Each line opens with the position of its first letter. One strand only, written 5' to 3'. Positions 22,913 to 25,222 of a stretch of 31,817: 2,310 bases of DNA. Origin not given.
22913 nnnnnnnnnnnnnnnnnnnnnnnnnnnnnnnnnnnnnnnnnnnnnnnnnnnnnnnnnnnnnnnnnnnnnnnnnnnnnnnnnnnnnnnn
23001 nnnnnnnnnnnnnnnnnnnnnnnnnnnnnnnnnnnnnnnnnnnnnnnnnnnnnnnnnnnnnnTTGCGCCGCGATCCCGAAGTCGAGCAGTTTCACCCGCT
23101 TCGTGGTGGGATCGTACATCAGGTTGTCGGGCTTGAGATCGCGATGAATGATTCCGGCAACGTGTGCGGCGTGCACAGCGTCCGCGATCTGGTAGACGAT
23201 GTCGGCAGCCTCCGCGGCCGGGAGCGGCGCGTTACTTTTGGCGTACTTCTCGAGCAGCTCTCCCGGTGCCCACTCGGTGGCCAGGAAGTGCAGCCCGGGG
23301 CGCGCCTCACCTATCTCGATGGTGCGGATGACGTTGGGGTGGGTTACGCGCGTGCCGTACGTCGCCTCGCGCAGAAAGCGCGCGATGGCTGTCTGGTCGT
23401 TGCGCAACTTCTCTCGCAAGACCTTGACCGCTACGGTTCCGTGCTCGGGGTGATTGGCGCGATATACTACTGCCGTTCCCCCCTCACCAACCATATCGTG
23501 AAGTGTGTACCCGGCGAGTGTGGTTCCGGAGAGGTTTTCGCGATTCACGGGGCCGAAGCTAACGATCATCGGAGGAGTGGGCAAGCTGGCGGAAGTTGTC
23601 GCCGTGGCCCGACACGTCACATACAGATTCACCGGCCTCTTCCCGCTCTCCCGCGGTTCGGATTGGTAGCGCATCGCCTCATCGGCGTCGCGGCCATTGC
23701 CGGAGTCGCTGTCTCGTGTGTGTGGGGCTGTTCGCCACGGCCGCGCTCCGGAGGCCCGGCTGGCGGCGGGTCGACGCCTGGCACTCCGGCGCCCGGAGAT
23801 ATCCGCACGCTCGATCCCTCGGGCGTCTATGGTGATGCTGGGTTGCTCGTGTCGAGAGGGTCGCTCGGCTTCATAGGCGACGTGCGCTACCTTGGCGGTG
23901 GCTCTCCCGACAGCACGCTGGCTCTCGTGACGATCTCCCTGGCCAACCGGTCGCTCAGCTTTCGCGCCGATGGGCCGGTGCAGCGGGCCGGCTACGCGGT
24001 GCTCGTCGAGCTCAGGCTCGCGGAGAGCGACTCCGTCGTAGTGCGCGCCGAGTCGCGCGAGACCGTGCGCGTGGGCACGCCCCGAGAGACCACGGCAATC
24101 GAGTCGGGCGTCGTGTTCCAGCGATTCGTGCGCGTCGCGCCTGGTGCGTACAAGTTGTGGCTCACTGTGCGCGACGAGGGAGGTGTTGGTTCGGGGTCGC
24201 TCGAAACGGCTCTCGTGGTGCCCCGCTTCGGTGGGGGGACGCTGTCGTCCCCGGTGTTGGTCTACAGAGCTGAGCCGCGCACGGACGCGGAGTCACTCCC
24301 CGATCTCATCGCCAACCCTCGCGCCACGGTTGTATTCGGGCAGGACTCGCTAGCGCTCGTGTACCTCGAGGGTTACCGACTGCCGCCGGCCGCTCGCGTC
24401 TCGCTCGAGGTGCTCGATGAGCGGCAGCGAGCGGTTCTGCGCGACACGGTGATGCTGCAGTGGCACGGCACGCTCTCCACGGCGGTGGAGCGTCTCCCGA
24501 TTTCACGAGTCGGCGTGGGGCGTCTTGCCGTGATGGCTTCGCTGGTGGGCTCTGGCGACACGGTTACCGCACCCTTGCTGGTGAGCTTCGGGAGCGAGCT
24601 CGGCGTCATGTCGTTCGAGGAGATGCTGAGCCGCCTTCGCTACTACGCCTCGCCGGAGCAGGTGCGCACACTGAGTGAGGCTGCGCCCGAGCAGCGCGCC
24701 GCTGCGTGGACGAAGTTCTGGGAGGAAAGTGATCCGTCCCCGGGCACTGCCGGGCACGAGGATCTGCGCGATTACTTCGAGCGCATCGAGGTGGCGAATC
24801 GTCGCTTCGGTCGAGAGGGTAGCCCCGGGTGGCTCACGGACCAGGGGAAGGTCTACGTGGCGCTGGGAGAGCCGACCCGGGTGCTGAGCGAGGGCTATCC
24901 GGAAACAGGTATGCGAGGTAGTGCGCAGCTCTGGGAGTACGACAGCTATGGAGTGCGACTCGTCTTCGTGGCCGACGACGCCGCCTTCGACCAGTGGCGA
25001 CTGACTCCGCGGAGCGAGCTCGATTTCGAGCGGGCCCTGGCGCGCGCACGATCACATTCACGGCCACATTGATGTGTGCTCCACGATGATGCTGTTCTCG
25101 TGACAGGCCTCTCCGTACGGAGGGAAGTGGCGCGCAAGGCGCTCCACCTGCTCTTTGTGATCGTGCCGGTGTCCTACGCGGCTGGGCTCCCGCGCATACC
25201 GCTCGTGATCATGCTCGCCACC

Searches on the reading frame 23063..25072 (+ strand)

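Call 62: search_protein_families(library=pfam, proteins=[window:23063-25072:+], max_evalue=0.0001)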
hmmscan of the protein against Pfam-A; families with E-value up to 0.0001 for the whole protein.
window:23063-25072:+ (669 aa): 1 family
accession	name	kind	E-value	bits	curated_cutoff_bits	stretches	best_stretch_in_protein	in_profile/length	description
PF20094.4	GWxTD_dom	-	7.1e-13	49.1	26.9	1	516-612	28-120/172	GWxTD domain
